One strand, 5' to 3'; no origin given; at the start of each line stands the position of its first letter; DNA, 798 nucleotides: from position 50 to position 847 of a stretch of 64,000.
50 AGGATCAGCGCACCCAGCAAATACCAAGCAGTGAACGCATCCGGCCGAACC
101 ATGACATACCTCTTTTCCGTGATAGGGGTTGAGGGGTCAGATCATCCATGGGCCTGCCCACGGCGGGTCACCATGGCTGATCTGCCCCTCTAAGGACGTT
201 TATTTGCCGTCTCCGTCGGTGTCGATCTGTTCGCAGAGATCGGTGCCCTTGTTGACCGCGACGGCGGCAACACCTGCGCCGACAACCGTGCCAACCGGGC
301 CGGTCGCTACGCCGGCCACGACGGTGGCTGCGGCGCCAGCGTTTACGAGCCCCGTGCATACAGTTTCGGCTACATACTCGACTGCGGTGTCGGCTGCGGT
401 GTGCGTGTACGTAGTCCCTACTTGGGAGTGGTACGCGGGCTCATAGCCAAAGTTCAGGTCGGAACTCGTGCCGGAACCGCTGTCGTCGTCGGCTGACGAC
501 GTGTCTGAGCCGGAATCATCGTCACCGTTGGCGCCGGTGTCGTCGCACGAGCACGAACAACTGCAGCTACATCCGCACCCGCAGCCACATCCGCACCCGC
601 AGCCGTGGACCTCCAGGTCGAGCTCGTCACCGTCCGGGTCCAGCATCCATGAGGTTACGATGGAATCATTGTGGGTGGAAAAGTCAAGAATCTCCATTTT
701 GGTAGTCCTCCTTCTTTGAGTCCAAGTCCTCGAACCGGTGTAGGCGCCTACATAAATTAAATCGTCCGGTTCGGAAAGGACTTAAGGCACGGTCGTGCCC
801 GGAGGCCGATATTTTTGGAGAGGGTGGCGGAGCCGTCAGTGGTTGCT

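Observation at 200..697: Cys-Gly/Cys-Ser dipeptide-repeat protein encoded by a perfect 18-bp tandem duplication, preceded by palindromic operators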

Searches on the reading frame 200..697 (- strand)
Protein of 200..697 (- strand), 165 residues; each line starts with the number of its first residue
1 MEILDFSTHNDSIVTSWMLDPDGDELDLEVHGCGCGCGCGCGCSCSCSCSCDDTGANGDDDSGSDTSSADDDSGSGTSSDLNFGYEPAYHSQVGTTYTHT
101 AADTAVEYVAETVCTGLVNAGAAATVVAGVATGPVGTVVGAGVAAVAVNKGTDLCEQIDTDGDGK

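Call 3: search_protein_families(library=pfam, proteins=[window:200-697:-], max_evalue=1)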
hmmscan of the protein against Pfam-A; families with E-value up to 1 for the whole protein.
window:200-697:- (165 aa): 0 families

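Call 4: search_protein_families(library=ncbifam, proteins=[window:200-697:-], max_evalue=1)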
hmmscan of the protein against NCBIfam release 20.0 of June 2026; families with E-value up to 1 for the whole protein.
window:200-697:- (165 aa): 0 families
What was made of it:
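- On Bufferin / captophorin: There is no Pfam or NCBIfam hit (calls 3, 4).
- On Bacterial metallothionein (SmtA/BmtA): No family hit (calls 3, 4).
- There is no match to any metallothionein or other family in Pfam or NCBIfam (calls 3, 4).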

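Call 6: find_encoding_contigs(protein=window:200-697:-, flank=10000, max_places=6)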
Protein window:200-697:- (165 aa): 1 contig read that carries it; 1 place shown.
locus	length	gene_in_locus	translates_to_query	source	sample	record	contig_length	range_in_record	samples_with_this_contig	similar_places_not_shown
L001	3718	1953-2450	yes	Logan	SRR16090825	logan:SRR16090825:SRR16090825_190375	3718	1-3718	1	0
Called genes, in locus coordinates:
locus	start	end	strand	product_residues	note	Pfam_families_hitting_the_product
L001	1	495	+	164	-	?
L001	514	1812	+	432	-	PF07690:MFS_1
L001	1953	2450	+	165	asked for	-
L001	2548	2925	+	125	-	-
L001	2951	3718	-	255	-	?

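Call 7: find_homologous_proteins(query=window:200-697:-, max_evalue=0.01)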
Query window:200-697:- (165 aa): 25 proteins with E <= 0.01 among 1600 candidates.
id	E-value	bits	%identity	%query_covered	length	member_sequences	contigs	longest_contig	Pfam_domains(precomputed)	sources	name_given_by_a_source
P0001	9.8e-22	96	45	81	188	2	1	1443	-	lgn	-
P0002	4.5e-20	90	45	23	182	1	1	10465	-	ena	-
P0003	9.9e-20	89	54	42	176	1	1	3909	-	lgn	-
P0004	7.2e-19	86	45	23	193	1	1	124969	-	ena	-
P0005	1.2e-18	85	57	49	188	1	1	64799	-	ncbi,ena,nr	ncbi:MAG: hypothetical protein OXK82_10405 [Deltaproteobacteria bacterium]|nr:hypothetical protein [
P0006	7.1e-18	83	45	23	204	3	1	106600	-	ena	-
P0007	2.4e-17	81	54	41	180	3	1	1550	-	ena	-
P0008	2.6e-16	78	47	23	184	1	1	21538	-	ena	-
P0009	4.0e-16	77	45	23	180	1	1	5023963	-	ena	-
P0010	9.3e-16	76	51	45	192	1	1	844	-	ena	-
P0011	1.5e-15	75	50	19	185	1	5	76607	-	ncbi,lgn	-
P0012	1.4e-14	72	57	35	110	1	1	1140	-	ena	-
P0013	2.4e-14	71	61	35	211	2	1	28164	-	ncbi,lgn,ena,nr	ncbi:MAG: hypothetical protein OXK20_10110 [Deltaproteobacteria bacterium]|nr:hypothetical protein [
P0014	2.6e-14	71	49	45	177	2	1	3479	-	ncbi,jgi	-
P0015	2.8e-14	71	49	47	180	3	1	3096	-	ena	-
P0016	6.0e-13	67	41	90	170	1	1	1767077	-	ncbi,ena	-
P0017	7.9e-13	67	58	19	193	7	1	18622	-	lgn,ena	-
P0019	1.2e-11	63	61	45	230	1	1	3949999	-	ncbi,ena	-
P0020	5.6e-11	61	53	22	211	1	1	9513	-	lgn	-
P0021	1.1e-8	53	47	19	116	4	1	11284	-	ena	-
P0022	8.6e-8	50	-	-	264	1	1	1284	-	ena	-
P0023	9.0e-8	50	50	19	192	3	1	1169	-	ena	-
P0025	3.5e-5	42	50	13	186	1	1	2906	-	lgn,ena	-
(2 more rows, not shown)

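Call 10: find_encoding_contigs(protein=P0009, flank=10000, max_places=3)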
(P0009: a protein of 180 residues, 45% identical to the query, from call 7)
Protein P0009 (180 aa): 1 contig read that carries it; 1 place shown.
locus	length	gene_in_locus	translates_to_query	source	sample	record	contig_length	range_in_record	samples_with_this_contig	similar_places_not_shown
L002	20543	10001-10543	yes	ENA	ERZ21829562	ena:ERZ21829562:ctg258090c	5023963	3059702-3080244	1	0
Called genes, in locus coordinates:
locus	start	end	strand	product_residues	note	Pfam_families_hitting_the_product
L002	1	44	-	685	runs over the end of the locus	PF00456:Transketolase_N, PF02779:Transket_pyr, PF02780:Transketolase_C, PF22613:Transketolase_C_1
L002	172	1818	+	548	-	PF02511:Thy1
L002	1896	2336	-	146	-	-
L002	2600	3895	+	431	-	PF07690:MFS_1, PF06779:MFS_4 (weak), PF07690:MFS_1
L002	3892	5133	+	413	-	PF07690:MFS_1, PF12832:MFS_1_like (weak)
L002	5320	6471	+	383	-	PF04909:Amidohydro_2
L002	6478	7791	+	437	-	PF07690:MFS_1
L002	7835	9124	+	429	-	PF07690:MFS_1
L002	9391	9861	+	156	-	-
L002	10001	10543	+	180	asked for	-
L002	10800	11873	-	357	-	PF02423:OCD_Mu_crystall, PF01488:Shikimate_DH (weak)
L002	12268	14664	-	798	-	PF04879:Molybdop_Fe4S4, PF00384:Molybdopterin, PF01568:Molydop_binding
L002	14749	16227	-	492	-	PF00890:FAD_binding_2, PF01266:DAO, PF03486:HI0933_like (weak)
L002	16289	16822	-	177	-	-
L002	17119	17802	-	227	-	PF20582:UPF0758_N, PF04002:RadC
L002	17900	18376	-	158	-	PF01967:MoaC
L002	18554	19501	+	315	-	PF00890:FAD_binding_2 (weak), PF01266:DAO (faint), PF07992:Pyr_redox_2, PF13450:NAD_binding_8 (faint), PF13738:Pyr_redox_3, PF00070:Pyr_redox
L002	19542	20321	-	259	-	PF00977:His_biosynth, PF03060:NMO (faint), PF04309:G3P_antiterm (faint)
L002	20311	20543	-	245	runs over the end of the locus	PF00977:His_biosynth, PF01207:Dus (faint)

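Call 11: find_encoding_contigs(protein=P0016, flank=10000, max_places=3)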
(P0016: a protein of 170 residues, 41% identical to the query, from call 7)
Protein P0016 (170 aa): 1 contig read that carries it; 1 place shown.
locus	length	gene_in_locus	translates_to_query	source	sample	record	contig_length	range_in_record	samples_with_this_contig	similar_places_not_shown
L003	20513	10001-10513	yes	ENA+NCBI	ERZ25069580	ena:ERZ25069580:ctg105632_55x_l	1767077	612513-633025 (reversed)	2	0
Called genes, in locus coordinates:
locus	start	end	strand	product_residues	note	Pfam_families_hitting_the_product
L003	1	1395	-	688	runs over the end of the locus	PF00456:Transketolase_N, PF02779:Transket_pyr, PF22613:Transketolase_C_1, PF02780:Transketolase_C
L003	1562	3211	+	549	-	PF02511:Thy1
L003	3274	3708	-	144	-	-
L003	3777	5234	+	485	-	PF07690:MFS_1, PF06779:MFS_4, PF07690:MFS_1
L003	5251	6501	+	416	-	PF07690:MFS_1, PF12832:MFS_1_like (weak)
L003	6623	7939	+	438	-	PF07690:MFS_1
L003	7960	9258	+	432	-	PF07690:MFS_1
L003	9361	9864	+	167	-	-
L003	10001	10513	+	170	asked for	-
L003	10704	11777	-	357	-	PF02423:OCD_Mu_crystall, PF01488:Shikimate_DH (weak)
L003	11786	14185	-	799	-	PF04879:Molybdop_Fe4S4, PF00384:Molybdopterin, PF01568:Molydop_binding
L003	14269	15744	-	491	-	PF00890:FAD_binding_2, PF01266:DAO, PF03486:HI0933_like (weak), PF07992:Pyr_redox_2 (faint), PF12831:FAD_oxidored (weak)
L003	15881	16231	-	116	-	-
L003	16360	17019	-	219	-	PF20582:UPF0758_N, PF04002:RadC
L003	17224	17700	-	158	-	PF01967:MoaC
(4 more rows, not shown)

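Call 12: find_encoding_contigs(protein=P0019, flank=10000, max_places=3)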
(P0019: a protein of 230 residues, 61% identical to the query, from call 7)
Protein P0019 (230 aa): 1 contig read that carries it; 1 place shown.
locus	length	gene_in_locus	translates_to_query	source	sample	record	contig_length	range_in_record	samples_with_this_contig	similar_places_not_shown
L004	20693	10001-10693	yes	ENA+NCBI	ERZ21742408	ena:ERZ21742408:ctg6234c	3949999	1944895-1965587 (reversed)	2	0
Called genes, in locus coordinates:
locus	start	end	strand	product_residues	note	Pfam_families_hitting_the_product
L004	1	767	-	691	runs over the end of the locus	PF00456:Transketolase_N, PF02779:Transket_pyr, PF02780:Transketolase_C, PF22613:Transketolase_C_1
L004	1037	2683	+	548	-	PF02511:Thy1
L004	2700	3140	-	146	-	-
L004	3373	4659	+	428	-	PF07690:MFS_1, PF06779:MFS_4 (faint), PF07690:MFS_1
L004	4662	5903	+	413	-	PF07690:MFS_1, PF12832:MFS_1_like (weak)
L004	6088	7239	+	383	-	PF04909:Amidohydro_2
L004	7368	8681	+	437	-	PF07690:MFS_1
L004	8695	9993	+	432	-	PF07690:MFS_1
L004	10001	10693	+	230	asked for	-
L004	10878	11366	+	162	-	-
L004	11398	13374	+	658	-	PF00561:Abhydrolase_1 (weak), PF00756:Esterase (weak), PF01738:DLH, PF02129:Peptidase_S15, PF12146:Hydrolase_4, PF20434:BD-FAE, PF00326:Peptidase_S9, PF12697:Abhydrolase_6 (weak), +1 more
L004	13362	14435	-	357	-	PF02423:OCD_Mu_crystall, PF01488:Shikimate_DH (faint)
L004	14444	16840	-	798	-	PF04879:Molybdop_Fe4S4, PF00384:Molybdopterin, PF01568:Molydop_binding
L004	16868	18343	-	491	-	PF00890:FAD_binding_2, PF01266:DAO, PF03486:HI0933_like (weak), PF07992:Pyr_redox_2 (faint), PF12831:FAD_oxidored (faint)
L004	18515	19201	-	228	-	PF20582:UPF0758_N, PF04002:RadC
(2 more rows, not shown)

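Call 15: find_encoding_contigs(protein=P0013, flank=10000, max_places=2)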
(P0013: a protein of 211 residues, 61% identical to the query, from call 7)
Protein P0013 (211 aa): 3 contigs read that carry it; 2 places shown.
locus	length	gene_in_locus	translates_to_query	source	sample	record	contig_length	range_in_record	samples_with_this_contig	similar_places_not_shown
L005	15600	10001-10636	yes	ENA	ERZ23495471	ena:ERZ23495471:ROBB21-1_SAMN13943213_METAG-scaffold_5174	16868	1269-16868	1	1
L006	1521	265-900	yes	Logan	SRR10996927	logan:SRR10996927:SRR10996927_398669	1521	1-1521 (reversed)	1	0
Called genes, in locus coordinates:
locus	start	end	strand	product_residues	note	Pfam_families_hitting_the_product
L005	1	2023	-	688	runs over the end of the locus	PF00456:Transketolase_N, PF02779:Transket_pyr, PF22613:Transketolase_C_1, PF02780:Transketolase_C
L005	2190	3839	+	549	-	PF02511:Thy1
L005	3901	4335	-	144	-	-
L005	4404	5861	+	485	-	PF07690:MFS_1, PF06779:MFS_4, PF07690:MFS_1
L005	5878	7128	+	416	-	PF07690:MFS_1, PF12832:MFS_1_like (weak)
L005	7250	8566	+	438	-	PF07690:MFS_1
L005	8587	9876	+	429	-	PF07690:MFS_1, PF12832:MFS_1_like (faint)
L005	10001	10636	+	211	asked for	-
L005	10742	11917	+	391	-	-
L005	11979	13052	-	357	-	PF02423:OCD_Mu_crystall, PF01488:Shikimate_DH (weak)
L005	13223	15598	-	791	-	PF04879:Molybdop_Fe4S4, PF00384:Molybdopterin, PF01568:Molydop_binding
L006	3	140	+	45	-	?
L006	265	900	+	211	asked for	-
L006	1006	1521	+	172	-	?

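Call 16: find_encoding_contigs(protein=P0017, flank=10000, max_places=2)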
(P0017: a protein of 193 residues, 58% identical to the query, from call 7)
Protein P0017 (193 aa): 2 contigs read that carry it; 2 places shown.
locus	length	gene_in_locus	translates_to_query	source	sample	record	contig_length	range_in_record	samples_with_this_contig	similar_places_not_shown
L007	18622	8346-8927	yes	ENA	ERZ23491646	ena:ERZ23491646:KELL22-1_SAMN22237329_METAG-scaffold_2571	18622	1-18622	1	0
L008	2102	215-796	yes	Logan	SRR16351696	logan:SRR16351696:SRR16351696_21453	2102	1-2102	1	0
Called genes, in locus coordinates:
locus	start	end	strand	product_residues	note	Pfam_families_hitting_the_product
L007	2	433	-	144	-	?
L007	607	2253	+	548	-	PF02511:Thy1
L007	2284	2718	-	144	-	-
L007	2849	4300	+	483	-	PF07690:MFS_1, PF06779:MFS_4, PF07690:MFS_1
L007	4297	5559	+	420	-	PF07690:MFS_1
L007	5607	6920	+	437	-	PF07690:MFS_1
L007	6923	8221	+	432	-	PF07690:MFS_1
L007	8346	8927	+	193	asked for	-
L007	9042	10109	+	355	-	-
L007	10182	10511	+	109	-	-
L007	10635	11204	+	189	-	-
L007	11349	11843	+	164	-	-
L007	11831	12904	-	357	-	PF02423:OCD_Mu_crystall, PF01488:Shikimate_DH (weak)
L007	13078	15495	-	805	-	PF04879:Molybdop_Fe4S4, PF00384:Molybdopterin, PF01568:Molydop_binding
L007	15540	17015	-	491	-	PF00890:FAD_binding_2, PF01266:DAO, PF03486:HI0933_like (weak)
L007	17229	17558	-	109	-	-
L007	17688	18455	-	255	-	PF20582:UPF0758_N, PF04002:RadC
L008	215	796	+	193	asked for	-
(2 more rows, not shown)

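Call 17: find_encoding_contigs(protein=P0020, flank=10000, max_places=2)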
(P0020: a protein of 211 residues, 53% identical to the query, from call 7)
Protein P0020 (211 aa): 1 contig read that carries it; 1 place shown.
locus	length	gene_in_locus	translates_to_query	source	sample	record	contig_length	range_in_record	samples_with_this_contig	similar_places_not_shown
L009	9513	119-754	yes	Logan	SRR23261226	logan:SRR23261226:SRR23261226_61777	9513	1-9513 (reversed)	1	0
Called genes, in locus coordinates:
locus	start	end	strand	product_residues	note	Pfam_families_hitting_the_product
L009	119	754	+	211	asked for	-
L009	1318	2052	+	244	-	-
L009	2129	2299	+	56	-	-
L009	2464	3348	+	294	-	-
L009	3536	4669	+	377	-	PF04909:Amidohydro_2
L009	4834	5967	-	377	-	PF02771:Acyl-CoA_dh_N, PF08028:Acyl-CoA_dh_2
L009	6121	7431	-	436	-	PF06808:DctM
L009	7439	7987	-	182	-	PF04290:DctQ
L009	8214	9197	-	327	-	PF03480:DctP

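Call 18: find_encoding_contigs(protein=P0021, flank=10000, max_places=2)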
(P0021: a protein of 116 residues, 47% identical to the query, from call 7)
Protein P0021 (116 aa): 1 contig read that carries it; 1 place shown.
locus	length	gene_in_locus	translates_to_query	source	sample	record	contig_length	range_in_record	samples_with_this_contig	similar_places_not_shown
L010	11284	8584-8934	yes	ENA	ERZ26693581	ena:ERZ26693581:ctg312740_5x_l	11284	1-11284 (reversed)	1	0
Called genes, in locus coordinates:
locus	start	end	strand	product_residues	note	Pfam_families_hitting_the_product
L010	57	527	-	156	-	PF01252:Peptidase_A8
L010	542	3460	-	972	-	PF00133:tRNA-synt_1, PF09334:tRNA-synt_1g, PF01406:tRNA-synt_1e (weak), PF08264:Anticodon_1, PF06827:zf-FPG_IleRS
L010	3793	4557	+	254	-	PF00596:Aldolase_II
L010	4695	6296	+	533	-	PF20695:UbiD_N, PF01977:UbiD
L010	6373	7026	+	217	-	PF05719:GPP34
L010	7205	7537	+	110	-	PF01740:STAS, PF13466:STAS_2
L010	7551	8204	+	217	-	PF05719:GPP34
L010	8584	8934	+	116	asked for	-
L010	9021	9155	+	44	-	-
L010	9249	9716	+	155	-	-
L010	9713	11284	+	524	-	?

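Call 21: search_protein_families(library=pfam, proteins=[L010:9713-10750:+, L005:10742-11917:+, L002:9391-9861:+, L001:2548-2925:+, P0025, P0022, P0013, P0002, P0023, L007:10635-11204:+], max_evalue=1)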
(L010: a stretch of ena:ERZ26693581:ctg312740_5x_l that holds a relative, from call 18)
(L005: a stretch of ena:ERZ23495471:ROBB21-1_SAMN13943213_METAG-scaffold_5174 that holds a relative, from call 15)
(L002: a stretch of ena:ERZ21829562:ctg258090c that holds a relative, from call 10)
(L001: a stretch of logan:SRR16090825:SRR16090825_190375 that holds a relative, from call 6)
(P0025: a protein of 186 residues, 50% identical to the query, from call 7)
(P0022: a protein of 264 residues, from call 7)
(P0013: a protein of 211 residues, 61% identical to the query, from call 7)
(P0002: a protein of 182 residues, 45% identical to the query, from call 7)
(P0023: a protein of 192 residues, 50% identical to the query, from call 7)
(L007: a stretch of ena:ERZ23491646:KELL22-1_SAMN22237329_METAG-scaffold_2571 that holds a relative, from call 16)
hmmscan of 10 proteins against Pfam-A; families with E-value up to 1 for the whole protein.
L010:9713-10750:+ (346 aa): 6 families
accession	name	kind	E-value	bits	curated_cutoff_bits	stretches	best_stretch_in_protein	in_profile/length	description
PF13437.12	HlyD_3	-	5.6e-16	59.6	22.2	1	272-336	1-64/106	HlyD family secretion protein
PF16576.10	HlyD_D23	-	5.1e-10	39.4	30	1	216-341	54-177/214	Barrel-sandwich domain of CusB or HlyD membrane-fusion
PF13533.13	Biotin_lipoyl_2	-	9.5e-05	22.6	29.8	1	56-79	9-32/32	Biotin-lipoyl like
PF00364.28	Biotin_lipoyl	-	0.00046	20.4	22.1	1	50-77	45-72/73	Biotin-requiring enzyme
PF06818.20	Fez1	-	0.11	13.4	34.4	1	134-245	43-165/199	Fez1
PF19745.5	FUT8_N_cat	-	0.22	10.7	27.6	1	154-289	37-163/499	Alpha-(1,6)-fucosyltransferase N- and catalytic domains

L005:10742-11917:+ (391 aa): 10 families
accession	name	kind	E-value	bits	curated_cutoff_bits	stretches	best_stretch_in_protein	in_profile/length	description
PF08238.18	Sel1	-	4.6e-83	271.2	30.7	8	139-174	1-36/36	Sel1 repeat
PF23310.1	TPR_27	-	2.6e-06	27.5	27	1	137-208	26-94/110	Plant tetratrico peptide repeats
PF13432.12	TPR_16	-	0.012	16.4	32.7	1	229-278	11-58/65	Tetratricopeptide repeat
PF11193.13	DUF2812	-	0.032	14.9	27.8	0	200-238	7-44/110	Protein of unknown function (DUF2812)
PF22751.1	DUF488-N3a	-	0.066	14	27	0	131-180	5-53/118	Active DUF488-N3 subclade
PF18433.6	DUF5610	-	0.075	14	26.4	0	197-220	65-92/117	Domain of unknown function (DUF5610)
PF02879.22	PGM_PMM_II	-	0.084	13.9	29.3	0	58-91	7-39/103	Phosphoglucomutase/phosphomannomutase, alpha/beta/alpha domain II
PF14226.12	DIOX_N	-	0.11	13.6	27.3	0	59-91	14-46/117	non-haem dioxygenase in morphine synthesis N-terminal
PF13431.12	TPR_17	-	0.21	12.4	24.4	0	173-193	11-31/34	Tetratricopeptide repeat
PF09698.15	GSu_C4xC__C2xCH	-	0.27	12.4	21.7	0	293-314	8-28/36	Geobacter CxxxxCH...CXXCH motif (GSu_C4xC__C2xCH)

L002:9391-9861:+ (156 aa): 0 families

L001:2548-2925:+ (125 aa): 3 families
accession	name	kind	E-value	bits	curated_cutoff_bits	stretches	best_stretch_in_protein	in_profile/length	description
PF07254.17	Cpta_toxin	-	0.053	14.1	27.3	1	63-116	13-56/133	Membrane-bound toxin component of toxin-antitoxin system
PF25221.1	5TMH_Lnb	-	0.19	12.2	25.2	1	14-77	46-113/144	Lnb transmembrane domain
PF09843.14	DUF2070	-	0.82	8.3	30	1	7-112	18-119/561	Predicted membrane protein (DUF2070)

P0025 (186 aa): 2 families
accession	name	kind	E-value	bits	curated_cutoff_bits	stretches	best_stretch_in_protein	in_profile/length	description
PF01085.23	HH_signal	-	0.013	15.7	22.1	1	127-168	108-148/161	Hedgehog amino-terminal signalling domain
PF12785.12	VESA1_N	-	0.62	9.3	22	1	35-76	140-181/448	Variant erythrocyte surface antigen-1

P0022 (264 aa): 0 families

P0013 (211 aa): 1 family
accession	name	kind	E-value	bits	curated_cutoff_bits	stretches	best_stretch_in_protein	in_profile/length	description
PF15753.10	BLOC1S3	-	0.033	14.6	27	1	168-209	108-149/172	Biogenesis of lysosome-related organelles complex 1 subunit 3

P0002 (182 aa): 0 families

P0023 (192 aa): 1 family
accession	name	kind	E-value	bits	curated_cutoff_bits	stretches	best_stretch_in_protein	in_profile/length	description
PF01277.22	Oleosin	-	0.046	13.9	25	1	119-151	40-72/113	Oleosin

L007:10635-11204:+ (189 aa): 1 family
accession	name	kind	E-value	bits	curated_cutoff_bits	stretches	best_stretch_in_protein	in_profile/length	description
PF17542.7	RP853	-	0.46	10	25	1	103-142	194-233/317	Uncharacterized RP853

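Call 32: search_protein_representatives(alignment_id=A1)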
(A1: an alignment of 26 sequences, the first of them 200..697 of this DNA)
Query: 26 sequences, 182 profile positions. Proteins with E-value up to 0.001 (for the whole library): 34; up to 1e-10: 22; up to 1e-30: 8. The best 34 are listed.
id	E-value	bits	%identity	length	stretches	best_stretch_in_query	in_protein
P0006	3.8e-62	226.4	-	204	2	1-163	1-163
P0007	1.3e-56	208.3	-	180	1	1-182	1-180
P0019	4.0e-56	206.8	-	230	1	1-182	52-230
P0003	1.9e-55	204.5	-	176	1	1-182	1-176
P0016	7.9e-47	176.5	-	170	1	1-157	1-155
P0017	6.5e-45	170.2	-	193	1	1-179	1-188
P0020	1.3e-36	143.2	-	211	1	1-179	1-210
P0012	1.1e-32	130.3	-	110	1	1-80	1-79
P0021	2.4e-28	116.2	-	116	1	1-109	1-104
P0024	4.4e-28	115.4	-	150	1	1-153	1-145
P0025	8.8e-21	91.6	-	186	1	4-179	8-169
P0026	1.7e-19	87.4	-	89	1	1-68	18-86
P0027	9.2e-19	85.0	-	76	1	3-73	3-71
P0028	9.1e-18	81.8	-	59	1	1-57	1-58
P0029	9.4e-18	81.7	-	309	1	7-87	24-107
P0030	1.1e-17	81.5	-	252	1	1-142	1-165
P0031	3.7e-16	76.5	-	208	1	7-139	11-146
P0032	8.8e-15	72.0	-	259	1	1-176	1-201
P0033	4.9e-14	69.6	-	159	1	9-85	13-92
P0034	8.8e-14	68.8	-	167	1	1-80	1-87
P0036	9.6e-12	62.1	-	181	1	8-147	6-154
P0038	2.9e-09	54.0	-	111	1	90-181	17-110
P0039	1.3e-08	51.9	-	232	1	13-122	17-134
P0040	9.0e-07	45.9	-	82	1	108-181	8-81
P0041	3.2e-06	44.1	-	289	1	1-87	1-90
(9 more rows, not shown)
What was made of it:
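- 200..697 (-): Cys-repeat precursor or toxin gene, 165 aa including the stop codon. It consists of a leader, a Cys-X repeat, an acidic linker and a C-terminal domain. Profile search (call 32).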
